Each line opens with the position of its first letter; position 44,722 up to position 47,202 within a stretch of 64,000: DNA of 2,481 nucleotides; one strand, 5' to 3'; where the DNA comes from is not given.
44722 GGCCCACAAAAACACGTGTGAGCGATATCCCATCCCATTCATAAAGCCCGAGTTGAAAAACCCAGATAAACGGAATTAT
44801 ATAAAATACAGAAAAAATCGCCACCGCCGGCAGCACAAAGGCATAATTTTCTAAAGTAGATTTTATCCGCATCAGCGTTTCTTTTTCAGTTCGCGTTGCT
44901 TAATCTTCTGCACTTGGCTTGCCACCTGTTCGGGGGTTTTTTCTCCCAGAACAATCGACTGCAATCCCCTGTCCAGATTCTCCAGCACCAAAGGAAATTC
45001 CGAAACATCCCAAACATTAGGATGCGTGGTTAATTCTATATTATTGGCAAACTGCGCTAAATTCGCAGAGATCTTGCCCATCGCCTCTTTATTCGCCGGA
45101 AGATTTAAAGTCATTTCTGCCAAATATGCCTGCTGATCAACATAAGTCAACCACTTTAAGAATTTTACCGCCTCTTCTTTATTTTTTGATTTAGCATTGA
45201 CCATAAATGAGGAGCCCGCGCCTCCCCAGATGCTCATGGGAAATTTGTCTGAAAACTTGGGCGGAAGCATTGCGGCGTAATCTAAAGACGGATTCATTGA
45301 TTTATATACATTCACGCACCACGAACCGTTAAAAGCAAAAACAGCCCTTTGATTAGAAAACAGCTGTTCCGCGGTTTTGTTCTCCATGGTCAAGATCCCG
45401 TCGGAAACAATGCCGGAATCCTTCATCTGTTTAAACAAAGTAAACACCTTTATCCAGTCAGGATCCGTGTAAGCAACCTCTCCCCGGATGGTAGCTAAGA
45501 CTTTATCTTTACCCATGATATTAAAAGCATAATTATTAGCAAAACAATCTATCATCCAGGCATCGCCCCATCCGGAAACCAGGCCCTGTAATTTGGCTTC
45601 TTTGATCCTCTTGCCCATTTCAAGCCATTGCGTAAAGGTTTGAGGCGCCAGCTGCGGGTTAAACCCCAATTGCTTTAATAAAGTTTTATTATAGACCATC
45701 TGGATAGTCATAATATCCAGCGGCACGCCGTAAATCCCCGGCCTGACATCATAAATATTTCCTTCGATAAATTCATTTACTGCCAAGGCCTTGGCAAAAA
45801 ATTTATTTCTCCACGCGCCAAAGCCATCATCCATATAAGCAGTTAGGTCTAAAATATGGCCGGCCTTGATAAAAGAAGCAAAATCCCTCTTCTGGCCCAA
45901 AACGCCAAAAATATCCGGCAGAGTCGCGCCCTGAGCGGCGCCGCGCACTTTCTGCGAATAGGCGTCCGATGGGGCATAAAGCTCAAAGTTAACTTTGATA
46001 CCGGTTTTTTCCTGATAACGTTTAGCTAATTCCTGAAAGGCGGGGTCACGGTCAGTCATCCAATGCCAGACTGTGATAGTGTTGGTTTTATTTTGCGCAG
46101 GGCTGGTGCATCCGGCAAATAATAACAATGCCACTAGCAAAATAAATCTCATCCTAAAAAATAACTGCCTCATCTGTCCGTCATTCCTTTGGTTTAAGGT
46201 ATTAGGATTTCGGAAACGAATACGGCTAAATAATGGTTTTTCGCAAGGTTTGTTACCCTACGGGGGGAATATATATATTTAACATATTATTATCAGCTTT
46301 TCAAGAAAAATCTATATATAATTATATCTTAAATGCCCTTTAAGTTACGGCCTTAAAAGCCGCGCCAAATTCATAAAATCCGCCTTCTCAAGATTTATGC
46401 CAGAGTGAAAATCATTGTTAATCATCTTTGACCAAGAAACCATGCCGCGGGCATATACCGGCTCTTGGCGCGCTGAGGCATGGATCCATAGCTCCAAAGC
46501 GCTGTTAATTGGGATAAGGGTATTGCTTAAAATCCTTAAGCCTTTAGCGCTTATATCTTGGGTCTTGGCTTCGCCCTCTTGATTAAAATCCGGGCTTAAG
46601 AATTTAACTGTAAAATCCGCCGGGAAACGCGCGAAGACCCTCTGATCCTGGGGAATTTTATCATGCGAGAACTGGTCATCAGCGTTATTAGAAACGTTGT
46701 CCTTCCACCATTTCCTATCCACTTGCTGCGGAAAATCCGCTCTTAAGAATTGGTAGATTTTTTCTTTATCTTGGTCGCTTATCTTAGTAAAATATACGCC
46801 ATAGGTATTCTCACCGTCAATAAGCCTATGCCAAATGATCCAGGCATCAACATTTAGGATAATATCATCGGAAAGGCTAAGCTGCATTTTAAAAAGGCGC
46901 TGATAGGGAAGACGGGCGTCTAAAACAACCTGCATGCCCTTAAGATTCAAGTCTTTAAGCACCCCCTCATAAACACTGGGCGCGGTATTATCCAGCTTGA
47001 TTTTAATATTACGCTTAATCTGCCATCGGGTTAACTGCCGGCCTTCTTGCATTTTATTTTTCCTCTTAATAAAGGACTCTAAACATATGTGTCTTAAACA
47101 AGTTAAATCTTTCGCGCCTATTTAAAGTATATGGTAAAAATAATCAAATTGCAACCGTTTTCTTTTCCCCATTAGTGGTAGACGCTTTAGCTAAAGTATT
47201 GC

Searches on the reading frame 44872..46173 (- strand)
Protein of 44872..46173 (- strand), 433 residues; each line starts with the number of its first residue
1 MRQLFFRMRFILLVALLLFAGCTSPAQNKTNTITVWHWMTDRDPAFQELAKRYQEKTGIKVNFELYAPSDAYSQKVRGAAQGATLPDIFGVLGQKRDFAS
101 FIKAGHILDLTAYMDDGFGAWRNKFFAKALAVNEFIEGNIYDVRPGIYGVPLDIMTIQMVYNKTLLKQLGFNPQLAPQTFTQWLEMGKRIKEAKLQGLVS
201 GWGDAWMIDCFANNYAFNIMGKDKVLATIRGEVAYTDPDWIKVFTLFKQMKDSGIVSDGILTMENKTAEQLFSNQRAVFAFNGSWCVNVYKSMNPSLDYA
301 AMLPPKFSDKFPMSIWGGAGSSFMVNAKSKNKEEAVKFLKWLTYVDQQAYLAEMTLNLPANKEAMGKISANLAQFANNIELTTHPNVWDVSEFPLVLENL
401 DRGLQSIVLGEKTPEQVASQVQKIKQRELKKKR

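Call 11: search_protein_families(library=pfam, proteins=[window:44872-46173:-], max_evalue=0.001)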
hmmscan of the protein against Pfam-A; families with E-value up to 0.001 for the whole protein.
window:44872-46173:- (433 aa): 2 families
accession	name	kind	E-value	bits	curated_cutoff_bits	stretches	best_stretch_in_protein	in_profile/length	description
PF13416.11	SBP_bac_8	-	5.3e-34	118.7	27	1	48-365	1-266/279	Bacterial extracellular solute-binding protein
PF01547.30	SBP_bac_1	-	7.9e-34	118.5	26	1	39-348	4-306/307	Bacterial extracellular solute-binding protein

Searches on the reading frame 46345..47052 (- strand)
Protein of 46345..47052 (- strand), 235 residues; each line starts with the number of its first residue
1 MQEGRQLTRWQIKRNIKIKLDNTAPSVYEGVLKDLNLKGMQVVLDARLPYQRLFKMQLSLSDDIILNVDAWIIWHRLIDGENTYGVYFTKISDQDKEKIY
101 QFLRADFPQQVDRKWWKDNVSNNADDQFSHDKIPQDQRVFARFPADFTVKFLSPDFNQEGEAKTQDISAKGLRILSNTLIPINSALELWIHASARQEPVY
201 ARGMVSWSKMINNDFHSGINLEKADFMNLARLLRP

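Call 3: search_protein_families(library=pfam, proteins=[window:46345-47052:-], max_evalue=0.01)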
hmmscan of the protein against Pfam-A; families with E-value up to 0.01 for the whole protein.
window:46345-47052:- (235 aa): 1 family
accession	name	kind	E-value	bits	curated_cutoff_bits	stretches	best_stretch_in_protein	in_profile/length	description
PF07238.19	PilZ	-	5.9e-19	68.7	22.5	2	8-104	6-101/102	PilZ domain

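Call 50: search_protein_families(library=ncbifam, proteins=[window:46345-47052:-], max_evalue=0.001)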
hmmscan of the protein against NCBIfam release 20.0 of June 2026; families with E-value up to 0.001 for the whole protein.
window:46345-47052:- (235 aa): 1 family
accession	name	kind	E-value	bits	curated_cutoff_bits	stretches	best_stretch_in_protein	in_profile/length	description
TIGR02266.1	gmx_TIGR02266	paralog_domain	1.3e-06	28.5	68.7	0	142-221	1-78/96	TIGR02266 family protein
